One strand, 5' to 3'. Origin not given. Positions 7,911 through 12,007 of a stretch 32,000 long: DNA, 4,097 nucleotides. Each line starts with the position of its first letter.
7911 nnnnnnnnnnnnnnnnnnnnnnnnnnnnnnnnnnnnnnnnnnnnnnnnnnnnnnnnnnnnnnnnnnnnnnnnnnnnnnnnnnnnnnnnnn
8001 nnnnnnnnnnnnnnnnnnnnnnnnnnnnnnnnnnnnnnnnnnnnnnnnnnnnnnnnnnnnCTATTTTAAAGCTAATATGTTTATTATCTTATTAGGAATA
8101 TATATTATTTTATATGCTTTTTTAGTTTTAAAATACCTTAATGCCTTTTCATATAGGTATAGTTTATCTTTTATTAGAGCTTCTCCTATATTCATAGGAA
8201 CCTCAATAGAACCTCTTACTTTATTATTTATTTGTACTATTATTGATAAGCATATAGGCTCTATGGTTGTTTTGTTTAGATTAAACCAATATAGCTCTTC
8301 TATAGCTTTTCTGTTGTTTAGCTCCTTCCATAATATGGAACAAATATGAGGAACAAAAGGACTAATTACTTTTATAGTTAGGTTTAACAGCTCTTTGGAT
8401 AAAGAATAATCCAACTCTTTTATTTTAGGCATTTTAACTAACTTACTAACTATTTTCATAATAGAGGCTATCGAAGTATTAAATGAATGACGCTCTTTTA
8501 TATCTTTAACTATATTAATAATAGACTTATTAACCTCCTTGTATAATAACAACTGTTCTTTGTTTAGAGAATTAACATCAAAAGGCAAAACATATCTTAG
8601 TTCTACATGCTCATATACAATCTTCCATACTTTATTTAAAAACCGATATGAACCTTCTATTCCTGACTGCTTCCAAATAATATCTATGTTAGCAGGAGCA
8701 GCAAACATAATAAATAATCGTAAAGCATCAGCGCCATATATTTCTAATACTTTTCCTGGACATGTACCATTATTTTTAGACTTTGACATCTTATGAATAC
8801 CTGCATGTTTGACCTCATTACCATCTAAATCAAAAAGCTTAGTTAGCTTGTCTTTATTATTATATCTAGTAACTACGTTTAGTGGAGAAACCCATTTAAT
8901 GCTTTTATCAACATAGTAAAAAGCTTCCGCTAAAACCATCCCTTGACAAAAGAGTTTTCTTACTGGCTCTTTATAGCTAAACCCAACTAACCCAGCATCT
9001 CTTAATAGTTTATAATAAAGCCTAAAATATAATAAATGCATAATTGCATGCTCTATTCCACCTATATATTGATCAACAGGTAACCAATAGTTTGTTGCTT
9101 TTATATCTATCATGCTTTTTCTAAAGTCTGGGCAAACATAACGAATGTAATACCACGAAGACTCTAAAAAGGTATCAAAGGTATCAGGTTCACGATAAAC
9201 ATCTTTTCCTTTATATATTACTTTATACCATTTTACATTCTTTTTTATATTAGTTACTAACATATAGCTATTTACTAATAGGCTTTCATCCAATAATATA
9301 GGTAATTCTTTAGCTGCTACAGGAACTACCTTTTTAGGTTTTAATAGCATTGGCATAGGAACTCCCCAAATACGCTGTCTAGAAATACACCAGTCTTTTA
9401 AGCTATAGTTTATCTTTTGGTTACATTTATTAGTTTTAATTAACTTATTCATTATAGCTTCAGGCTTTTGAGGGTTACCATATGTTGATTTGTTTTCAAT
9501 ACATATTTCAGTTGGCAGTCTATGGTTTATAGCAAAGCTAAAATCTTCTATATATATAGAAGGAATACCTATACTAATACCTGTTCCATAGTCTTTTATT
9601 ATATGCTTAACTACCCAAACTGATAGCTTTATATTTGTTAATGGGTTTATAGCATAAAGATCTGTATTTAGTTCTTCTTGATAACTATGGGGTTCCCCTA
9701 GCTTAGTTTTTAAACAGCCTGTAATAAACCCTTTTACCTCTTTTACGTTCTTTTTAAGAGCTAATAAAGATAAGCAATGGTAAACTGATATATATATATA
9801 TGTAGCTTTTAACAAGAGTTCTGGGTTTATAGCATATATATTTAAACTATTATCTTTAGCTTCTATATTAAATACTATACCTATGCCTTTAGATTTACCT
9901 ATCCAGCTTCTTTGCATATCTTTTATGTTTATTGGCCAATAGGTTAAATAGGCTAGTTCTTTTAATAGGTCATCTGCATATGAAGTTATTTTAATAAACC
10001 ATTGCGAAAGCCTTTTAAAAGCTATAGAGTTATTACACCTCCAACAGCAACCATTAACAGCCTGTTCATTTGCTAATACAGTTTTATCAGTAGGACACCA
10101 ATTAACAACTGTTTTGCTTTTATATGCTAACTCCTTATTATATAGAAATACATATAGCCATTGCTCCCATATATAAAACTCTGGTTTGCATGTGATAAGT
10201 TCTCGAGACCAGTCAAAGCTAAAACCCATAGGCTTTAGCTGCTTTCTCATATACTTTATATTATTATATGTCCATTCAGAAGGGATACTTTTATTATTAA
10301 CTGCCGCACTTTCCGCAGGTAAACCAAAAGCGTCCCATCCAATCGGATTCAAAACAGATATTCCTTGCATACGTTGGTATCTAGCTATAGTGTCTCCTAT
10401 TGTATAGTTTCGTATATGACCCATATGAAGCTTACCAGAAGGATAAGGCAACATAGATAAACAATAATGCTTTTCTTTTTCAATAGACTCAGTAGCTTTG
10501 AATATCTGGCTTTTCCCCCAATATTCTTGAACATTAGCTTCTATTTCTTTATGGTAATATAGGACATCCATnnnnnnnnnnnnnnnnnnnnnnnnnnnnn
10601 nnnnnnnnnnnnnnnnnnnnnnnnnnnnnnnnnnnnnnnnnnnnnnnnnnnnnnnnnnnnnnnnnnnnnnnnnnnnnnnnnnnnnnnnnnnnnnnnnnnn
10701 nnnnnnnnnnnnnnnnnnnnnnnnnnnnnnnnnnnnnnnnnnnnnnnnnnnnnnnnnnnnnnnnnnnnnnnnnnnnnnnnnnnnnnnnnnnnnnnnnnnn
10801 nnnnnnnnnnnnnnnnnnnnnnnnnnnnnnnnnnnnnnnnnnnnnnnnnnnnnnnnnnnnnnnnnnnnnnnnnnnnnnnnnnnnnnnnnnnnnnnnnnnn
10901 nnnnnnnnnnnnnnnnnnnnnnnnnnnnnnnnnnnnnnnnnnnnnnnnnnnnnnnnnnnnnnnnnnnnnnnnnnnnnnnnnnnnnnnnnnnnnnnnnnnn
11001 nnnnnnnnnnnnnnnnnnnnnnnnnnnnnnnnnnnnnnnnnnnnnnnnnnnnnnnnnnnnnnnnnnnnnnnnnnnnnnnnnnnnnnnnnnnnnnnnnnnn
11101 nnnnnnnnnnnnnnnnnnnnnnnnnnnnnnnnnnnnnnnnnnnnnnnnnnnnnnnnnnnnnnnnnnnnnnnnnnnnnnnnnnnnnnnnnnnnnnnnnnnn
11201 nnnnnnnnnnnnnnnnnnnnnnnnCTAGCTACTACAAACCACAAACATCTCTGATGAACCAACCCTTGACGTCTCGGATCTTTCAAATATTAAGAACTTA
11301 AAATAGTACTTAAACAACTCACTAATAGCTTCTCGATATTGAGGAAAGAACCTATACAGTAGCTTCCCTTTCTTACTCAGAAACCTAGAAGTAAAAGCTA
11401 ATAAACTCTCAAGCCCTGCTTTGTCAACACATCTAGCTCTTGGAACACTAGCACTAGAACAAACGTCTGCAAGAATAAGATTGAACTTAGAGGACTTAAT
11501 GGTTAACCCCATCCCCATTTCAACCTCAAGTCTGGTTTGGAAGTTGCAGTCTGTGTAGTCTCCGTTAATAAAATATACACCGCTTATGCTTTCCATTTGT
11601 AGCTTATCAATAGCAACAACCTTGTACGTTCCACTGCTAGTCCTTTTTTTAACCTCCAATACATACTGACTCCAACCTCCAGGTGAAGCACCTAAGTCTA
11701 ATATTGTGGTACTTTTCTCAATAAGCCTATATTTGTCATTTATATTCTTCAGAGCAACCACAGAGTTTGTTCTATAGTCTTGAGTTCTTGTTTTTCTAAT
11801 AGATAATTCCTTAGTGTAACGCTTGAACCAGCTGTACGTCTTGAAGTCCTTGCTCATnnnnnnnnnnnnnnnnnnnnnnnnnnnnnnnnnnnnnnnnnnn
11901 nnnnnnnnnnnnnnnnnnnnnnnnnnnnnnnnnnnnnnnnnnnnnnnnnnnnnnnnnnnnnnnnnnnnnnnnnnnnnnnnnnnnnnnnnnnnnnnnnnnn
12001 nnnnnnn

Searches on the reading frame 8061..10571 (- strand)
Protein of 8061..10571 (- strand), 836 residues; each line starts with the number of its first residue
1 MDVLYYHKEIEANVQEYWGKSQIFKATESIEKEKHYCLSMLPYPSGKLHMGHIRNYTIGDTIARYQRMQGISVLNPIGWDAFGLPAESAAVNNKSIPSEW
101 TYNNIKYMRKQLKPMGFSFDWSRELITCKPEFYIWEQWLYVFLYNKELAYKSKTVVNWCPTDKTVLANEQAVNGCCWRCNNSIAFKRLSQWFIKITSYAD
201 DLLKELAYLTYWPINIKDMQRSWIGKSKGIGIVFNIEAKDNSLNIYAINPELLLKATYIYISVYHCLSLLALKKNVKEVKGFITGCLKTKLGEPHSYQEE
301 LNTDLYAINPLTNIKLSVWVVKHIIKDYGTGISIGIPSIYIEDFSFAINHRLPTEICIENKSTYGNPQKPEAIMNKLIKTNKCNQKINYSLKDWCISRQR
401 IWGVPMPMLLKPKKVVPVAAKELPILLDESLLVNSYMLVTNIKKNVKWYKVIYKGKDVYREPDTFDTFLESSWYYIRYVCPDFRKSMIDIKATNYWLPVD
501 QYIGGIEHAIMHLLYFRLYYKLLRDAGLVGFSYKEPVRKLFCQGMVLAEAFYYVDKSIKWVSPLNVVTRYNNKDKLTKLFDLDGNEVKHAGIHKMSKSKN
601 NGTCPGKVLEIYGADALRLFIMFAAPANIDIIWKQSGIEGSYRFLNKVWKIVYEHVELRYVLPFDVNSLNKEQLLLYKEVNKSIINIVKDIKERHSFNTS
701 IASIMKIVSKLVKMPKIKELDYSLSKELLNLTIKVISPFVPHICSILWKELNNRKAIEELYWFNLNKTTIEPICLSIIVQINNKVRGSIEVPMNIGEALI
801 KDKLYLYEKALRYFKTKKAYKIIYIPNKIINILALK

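Call 6: search_protein_families(library=ncbifam, proteins=[window:8061-10571:-])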
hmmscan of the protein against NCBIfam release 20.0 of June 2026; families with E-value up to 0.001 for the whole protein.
window:8061-10571:- (836 aa): 21 families
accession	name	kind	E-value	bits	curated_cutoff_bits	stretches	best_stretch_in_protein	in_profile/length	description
TIGR00396.1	leuS_bact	equivalog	9.1e-258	857.7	548.4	1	5-833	1-841/843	leucine--tRNA ligase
NF009687.0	PRK13208.1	equivalog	2.7e-62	211.1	738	4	5-168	10-186/801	valine--tRNA ligase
TIGR00422.1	valS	equivalog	1e-61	209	612.1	3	5-169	5-185/863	valine--tRNA ligase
TIGR00392.1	ileS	equivalog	6.9e-53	180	621.4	4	8-169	9-189/861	isoleucine--tRNA ligase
NF004349.1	PRK05729.1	equivalog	8.1e-51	173.2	704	2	5-169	4-183/860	valine--tRNA ligase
NF008957.0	PRK12300.1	subfamily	4.6e-48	163.9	677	3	7-103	6-104/946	leucine--tRNA ligase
TIGR00395.1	leuS_arch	equivalog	2.2e-35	121.9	648.5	3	9-90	2-82/938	leucine--tRNA ligase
TIGR00398.1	metG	equivalog_domain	6.7e-29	101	336.35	3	40-182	6-145/530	methionine--tRNA ligase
NF000540.1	alt_ValS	exception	3.7e-28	98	900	1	9-90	8-90/827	valine--tRNA ligase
NF011492.0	PRK14900.1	equivalog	1.3e-24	86.2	1783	2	5-168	13-194/1044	valine--tRNA ligase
NF001100.0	PRK00133.1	equivalog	3e-22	79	587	1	37-182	9-151/676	methionine--tRNA ligase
NF008900.0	PRK12267.1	equivalog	9.1e-21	74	598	1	32-204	3-174/648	methionine--tRNA ligase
NF040702.1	ileS_w_GNAT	exception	4e-15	54.5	1999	1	16-88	28-102/1100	isoleucine--tRNA ligase, N-acetyltransferase domain-containing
NF000257.1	MupA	exception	2.4e-14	52.1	1900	1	11-172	9-189/1024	mupirocin-resistant isoleucine--tRNA ligase MupA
NF000258.1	MupB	exception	2.2e-11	42.3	1900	1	11-96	9-96/1033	mupirocin-resistant isoleucine--tRNA ligase MupB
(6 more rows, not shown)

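Call 29: find_homologous_proteins(query=window:8064-10571:-, max_evalue=1e-50)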
Query window:8064-10571:- (836 aa): 8000 proteins with E <= 1e-50 among 8000 candidates; the best 120 are listed.
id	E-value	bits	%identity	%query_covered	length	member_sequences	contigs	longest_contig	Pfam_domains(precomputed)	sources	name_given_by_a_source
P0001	0.0e+0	1925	100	100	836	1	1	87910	PF09334.18,PF08264.20,PF13603.13,PF00133.29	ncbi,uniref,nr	ncbi:leucine--tRNA ligase [Candidatus Tremblaya phenacola]|uniref:leucine--tRNA ligase n=1 Tax=Candi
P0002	0.0e+0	1328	71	100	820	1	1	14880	PF09334.18,PF08264.20,PF13603.13,PF00133.29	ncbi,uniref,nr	ncbi:leucine--tRNA ligase [Candidatus Tremblaya phenacola]|uniref:Leucine--tRNA ligase n=1 Tax=Candi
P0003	6.7e-264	896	46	100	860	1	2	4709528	PF09334.18,PF08264.20,PF13603.13,PF00133.29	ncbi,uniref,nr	ncbi:Leucyl-tRNA synthetase [Sodalis praecaptivus]|uniref:Leucine--tRNA ligase n=1 Tax=Sodalis praec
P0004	8.9e-264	896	46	100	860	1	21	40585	PF09334.18,PF08264.20,PF13603.13,PF00133.29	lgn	-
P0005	1.2e-263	895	46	100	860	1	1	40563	PF09334.18,PF08264.20,PF13603.13,PF00133.29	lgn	-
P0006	2.3e-263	894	46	100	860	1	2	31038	PF09334.18,PF08264.20,PF13603.13,PF00133.29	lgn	-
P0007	4.3e-262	890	45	100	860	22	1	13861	PF09334.18,PF08264.20,PF13603.13,PF00133.29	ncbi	-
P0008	5.1e-262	890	45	100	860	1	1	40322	PF09334.18,PF08264.20,PF13603.13,PF00133.29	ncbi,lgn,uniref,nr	ncbi:leucine--tRNA ligase [Sodalis praecaptivus]|uniref:leucine--tRNA ligase n=1 Tax=Sodalis praecap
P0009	7.3e-262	889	46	99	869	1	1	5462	PF09334.18,PF08264.20,PF13603.13,PF00133.29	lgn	-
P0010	8.2e-262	889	45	100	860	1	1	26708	PF09334.18,PF08264.20,PF13603.13,PF00133.29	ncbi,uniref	ncbi:leucine--tRNA ligase [Sodalis sp.]|uniref:leucine--tRNA ligase n=1 Tax=Sodalis sp. (in: enterob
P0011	8.9e-262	889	46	99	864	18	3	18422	PF09334.18,PF08264.20,PF13603.13,PF00133.29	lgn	-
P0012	1.5e-261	888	46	100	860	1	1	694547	PF09334.18,PF08264.20,PF13603.13,PF00133.29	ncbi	ncbi:MAG: leucine--tRNA ligase [Sodalis sp. (in: enterobacteria)]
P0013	1.0e-260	886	45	100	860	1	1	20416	PF09334.18,PF08264.20,PF13603.13,PF00133.29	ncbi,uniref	ncbi:leucine--tRNA ligase [Sodalis sp. (in: enterobacteria)]|uniref:leucine--tRNA ligase n=1 Tax=Sod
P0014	2.5e-260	884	45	100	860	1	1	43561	PF09334.18,PF08264.20,PF13603.13,PF00133.29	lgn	-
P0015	2.8e-260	884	45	100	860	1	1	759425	PF09334.18,PF08264.20,PF13603.13,PF00133.29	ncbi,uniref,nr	ncbi:leucine--tRNA ligase [Candidatus Palibaumannia cicadellinicola]|uniref:Leucine--tRNA ligase n=1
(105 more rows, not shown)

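Call 69: find_encoding_contigs(protein=P0001, flank=10000, max_places=2)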
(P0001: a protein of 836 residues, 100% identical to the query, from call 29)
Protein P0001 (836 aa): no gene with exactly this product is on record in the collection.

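Call 70: find_encoding_contigs(protein=P0002, flank=10000, max_places=2)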
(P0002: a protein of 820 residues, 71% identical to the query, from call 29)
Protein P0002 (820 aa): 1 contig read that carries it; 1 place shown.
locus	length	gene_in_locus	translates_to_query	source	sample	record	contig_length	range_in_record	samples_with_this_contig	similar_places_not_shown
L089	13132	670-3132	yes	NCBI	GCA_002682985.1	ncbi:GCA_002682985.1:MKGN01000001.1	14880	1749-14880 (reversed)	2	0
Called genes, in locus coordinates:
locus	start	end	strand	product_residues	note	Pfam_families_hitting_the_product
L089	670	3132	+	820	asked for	PF00133:tRNA-synt_1, PF09334:tRNA-synt_1g, PF13603:tRNA-synt_1_2, PF00133:tRNA-synt_1, PF08264:Anticodon_1 (weak)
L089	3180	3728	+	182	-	PF10502:Peptidase_S26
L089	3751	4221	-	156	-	PF01668:SmpB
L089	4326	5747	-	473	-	PF01406:tRNA-synt_1e, PF09334:tRNA-synt_1g (weak), PF09190:DALR_2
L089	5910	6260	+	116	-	PF02410:RsfS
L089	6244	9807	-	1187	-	PF02811:PHP, PF07733:DNA_pol3_alpha, PF17657:DNA_pol3_finger, PF14579:HHH_6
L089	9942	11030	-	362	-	PF01118:Semialdhyde_dh, PF02774:Semialdhyde_dhC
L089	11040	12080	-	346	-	PF00180:Iso_dh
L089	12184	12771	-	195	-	PF00694:Aconitase_C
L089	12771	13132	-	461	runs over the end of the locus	PF00330:Aconitase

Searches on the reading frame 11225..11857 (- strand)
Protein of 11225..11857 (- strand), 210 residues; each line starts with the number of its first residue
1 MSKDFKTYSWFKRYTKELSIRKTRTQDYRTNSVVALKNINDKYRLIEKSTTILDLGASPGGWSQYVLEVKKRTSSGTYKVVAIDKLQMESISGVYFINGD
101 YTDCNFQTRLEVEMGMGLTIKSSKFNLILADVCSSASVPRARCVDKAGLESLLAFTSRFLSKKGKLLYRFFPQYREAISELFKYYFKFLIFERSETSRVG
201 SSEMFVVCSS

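Call 6: search_protein_families(library=ncbifam, proteins=[window:11225-11857:-])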
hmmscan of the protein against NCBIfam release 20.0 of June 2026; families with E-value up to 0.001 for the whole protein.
window:11225-11857:- (210 aa): 2 families
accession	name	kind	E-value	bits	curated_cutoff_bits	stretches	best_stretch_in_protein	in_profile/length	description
TIGR00438.1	rrmJ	equivalog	3.9e-26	91.7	300.15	1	20-208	4-185/188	23S rRNA (uridine(2552)-2'-O)-methyltransferase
NF008390.0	PRK11188.1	equivalog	3.2e-22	79.2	269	1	9-208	12-204/209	23S rRNA (uridine(2552)-2'-O)-methyltransferase RlmE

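Call 73: search_protein_families(library=pfam, proteins=[window:11225-11857:-], max_evalue=1)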
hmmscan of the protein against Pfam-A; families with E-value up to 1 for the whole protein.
window:11225-11857:- (210 aa): 2 families
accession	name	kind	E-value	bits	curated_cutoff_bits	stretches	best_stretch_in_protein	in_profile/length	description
PF01728.25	FtsJ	-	3.2e-26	92.8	24.1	1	28-209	1-179/181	FtsJ-like methyltransferase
PF01189.24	Methyltr_RsmB-F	-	0.052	13.6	27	1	48-85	8-41/199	16S rRNA methyltransferase RsmB/F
